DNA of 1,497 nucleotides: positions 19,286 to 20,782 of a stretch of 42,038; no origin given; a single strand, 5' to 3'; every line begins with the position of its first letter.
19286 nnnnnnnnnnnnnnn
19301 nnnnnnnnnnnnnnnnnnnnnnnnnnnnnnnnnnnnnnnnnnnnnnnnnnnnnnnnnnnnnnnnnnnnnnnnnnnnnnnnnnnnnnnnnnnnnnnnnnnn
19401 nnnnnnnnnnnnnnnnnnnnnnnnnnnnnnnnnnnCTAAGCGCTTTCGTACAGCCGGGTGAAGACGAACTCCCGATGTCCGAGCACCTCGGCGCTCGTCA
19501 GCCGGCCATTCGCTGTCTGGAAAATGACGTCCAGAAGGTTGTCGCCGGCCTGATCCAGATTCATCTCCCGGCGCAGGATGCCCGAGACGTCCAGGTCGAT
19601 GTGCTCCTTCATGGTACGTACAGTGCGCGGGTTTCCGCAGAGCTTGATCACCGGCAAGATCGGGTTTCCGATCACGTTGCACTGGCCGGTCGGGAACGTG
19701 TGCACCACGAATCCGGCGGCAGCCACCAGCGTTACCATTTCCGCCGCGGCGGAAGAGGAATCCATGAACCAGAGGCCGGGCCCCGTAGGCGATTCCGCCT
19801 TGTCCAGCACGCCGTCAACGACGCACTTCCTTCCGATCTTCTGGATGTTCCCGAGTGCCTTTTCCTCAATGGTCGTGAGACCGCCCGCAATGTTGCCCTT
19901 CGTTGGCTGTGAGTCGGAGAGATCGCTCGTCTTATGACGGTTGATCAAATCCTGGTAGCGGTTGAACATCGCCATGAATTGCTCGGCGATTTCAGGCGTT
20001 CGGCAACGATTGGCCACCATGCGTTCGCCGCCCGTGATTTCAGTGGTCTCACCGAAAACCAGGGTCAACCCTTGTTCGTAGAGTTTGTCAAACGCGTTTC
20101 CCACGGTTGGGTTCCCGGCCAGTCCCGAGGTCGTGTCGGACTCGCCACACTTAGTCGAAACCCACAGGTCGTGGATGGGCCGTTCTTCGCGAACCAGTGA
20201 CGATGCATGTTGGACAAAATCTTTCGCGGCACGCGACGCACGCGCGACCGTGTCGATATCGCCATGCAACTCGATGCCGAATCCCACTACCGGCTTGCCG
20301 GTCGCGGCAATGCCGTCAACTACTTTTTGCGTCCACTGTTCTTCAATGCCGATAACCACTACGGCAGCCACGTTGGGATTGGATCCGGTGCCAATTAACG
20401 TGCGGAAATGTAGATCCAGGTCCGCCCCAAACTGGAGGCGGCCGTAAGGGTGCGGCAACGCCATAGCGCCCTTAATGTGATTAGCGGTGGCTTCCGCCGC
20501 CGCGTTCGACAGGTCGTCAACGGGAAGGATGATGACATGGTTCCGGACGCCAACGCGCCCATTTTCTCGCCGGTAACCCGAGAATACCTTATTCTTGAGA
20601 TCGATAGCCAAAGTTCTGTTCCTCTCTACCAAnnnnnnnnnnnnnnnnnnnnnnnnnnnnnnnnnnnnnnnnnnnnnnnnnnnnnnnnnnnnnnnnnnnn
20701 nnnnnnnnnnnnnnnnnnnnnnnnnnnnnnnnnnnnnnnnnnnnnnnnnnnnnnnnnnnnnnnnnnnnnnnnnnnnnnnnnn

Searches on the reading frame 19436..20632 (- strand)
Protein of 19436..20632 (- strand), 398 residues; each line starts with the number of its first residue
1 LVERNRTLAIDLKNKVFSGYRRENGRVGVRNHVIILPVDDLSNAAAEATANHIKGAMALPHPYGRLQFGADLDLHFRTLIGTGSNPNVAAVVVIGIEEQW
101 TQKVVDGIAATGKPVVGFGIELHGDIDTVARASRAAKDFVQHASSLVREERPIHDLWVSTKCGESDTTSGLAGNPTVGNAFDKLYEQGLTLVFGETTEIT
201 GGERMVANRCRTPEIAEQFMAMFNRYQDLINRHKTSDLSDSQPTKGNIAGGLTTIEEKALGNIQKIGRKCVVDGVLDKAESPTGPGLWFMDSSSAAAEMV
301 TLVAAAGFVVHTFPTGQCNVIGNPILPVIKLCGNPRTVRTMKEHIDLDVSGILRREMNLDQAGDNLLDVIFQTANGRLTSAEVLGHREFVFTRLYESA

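Call 19: search_protein_families(library=pfam, proteins=[window:19436-20632:-], max_evalue=0.0001)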
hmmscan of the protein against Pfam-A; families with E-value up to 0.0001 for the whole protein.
window:19436-20632:- (398 aa): 2 families
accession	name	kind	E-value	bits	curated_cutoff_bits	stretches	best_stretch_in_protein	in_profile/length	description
PF20629.2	GD_AH_C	-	2.9e-85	285.9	26.8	1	154-395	2-240/242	D-galactarate/Altronate dehydratase, C-terminal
PF04295.18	GD_AH_second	-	6.8e-33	114.1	27.3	1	19-143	1-135/136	D-galactarate dehydratase/Altronate hydrolase, second domain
